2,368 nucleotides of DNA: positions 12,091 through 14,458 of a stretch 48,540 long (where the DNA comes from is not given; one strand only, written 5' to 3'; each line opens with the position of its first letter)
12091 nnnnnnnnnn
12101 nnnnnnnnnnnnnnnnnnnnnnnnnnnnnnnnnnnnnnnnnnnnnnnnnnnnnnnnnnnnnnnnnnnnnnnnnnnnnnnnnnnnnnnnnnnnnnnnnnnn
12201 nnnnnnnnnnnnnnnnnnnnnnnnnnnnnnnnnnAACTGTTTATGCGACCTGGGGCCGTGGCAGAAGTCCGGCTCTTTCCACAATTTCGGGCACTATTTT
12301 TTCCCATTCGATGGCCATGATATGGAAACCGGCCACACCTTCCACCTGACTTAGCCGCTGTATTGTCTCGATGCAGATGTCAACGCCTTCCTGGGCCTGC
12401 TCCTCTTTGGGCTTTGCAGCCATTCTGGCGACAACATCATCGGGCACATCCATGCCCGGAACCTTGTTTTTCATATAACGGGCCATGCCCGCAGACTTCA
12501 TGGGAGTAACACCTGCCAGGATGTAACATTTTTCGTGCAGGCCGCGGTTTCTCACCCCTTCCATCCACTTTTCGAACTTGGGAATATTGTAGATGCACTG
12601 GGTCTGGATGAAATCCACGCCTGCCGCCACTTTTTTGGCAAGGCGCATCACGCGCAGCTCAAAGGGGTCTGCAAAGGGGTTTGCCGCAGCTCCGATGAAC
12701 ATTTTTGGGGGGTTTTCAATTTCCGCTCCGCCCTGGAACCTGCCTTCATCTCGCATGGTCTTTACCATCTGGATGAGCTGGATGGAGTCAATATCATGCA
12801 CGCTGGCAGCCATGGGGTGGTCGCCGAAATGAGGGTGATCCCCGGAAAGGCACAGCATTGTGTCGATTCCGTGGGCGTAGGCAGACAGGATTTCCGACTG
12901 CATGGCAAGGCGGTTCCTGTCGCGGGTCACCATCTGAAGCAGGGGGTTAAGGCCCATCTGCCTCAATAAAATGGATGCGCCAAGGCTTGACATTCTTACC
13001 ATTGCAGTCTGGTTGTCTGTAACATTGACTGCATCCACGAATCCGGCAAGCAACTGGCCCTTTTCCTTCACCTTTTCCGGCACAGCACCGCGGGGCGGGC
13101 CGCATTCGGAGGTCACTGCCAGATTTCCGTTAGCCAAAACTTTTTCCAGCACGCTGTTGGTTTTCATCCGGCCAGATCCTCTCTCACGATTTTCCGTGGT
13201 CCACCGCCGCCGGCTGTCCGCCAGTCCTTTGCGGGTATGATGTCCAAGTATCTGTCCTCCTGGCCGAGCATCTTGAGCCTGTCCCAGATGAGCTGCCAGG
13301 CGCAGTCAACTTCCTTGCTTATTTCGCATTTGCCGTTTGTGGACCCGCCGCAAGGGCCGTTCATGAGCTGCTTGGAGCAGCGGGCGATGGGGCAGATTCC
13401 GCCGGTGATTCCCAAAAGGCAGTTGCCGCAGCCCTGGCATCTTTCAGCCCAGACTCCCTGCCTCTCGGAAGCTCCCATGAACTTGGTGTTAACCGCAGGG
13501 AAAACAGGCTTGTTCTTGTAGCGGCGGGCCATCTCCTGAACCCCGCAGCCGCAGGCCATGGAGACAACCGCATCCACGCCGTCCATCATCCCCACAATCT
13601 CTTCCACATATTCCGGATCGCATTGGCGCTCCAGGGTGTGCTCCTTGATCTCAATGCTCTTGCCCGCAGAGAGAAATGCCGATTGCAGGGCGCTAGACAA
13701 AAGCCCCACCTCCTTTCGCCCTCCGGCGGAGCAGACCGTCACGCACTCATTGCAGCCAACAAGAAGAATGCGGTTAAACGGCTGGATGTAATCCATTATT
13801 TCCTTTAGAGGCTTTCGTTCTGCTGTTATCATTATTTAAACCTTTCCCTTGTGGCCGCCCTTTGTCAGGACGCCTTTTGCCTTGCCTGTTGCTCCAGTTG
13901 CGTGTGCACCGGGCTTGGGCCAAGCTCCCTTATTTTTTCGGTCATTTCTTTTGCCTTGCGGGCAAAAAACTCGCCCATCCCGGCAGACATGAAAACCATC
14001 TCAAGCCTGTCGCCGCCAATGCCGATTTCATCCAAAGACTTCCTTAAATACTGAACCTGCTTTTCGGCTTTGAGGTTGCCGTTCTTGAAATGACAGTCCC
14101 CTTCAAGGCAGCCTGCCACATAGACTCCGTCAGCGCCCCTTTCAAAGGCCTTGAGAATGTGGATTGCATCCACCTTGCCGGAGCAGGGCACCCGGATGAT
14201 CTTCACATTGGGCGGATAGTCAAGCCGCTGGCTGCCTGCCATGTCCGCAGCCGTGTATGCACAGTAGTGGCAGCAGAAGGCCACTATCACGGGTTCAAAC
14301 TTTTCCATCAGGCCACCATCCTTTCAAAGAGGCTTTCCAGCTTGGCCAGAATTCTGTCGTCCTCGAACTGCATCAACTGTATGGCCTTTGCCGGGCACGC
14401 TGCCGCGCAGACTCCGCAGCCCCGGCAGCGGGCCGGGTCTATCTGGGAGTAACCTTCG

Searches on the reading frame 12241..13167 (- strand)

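Call 11: search_protein_families(library=pfam, proteins=[window:12241-13167:-], max_evalue=0.0001)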
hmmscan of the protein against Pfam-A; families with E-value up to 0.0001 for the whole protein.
window:12241-13167:- (308 aa): 1 family
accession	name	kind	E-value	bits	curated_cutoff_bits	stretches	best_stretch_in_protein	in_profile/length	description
PF02219.23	MTHFR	-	3.6e-38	132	24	1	8-300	3-287/287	Methylenetetrahydrofolate reductase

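Call 30: search_protein_families(library=ncbifam, proteins=[window:12241-13167:-], max_evalue=0.001)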
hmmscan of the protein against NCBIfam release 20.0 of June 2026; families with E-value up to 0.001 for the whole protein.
window:12241-13167:- (308 aa): 3 families
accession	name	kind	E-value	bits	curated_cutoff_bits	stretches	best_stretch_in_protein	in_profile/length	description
NF006396.0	PRK08645.1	equivalog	2.1e-62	211.1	453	1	3-285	310-587/611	bifunctional homocysteine S-methyltransferase/methylenetetrahydrofolate reductase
TIGR00676.1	fadh2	equivalog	6.8e-21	74.8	293.7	1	68-298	54-273/275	methylenetetrahydrofolate reductase [NAD(P)H]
TIGR00677.1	fadh2_euk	equivalog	2.1e-19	69.9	310.05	1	64-303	51-279/281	methylenetetrahydrofolate reductase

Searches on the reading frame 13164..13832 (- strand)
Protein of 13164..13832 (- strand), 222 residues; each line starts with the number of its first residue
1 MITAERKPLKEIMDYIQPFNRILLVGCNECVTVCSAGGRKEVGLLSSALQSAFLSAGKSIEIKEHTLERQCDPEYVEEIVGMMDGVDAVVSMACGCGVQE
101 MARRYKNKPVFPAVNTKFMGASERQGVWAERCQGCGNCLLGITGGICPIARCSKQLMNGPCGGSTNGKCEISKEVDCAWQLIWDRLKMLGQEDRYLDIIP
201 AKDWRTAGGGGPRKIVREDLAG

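Call 11: search_protein_families(library=pfam, proteins=[window:13164-13832:-], max_evalue=0.0001)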
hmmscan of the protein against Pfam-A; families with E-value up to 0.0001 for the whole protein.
window:13164-13832:- (222 aa): 1 family
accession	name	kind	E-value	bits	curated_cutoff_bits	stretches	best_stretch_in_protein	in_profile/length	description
PF12225.13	DUF5981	-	3.7e-38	129.5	23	1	111-205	1-95/95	Methylene-tetrahydrofolate reductase C terminal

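Call 30: search_protein_families(library=ncbifam, proteins=[window:13164-13832:-], max_evalue=0.001)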
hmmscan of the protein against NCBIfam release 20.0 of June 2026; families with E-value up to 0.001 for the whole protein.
window:13164-13832:- (222 aa): 0 families

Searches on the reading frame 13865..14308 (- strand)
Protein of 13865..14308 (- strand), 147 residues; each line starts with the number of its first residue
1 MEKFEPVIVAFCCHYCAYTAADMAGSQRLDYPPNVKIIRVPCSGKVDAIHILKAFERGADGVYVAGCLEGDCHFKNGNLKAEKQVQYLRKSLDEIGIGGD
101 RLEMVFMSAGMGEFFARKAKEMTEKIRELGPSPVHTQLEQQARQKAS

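Call 9: search_protein_families(library=pfam, proteins=[window:13865-14308:-], max_evalue=0.01)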
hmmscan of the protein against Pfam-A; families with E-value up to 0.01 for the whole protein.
window:13865-14308:- (147 aa): 1 family
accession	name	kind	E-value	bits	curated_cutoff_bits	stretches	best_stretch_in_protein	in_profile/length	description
PF02662.21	FlpD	-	1.2e-51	174.3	22.3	1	8-130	1-123/123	Methyl-viologen-reducing hydrogenase, delta subunit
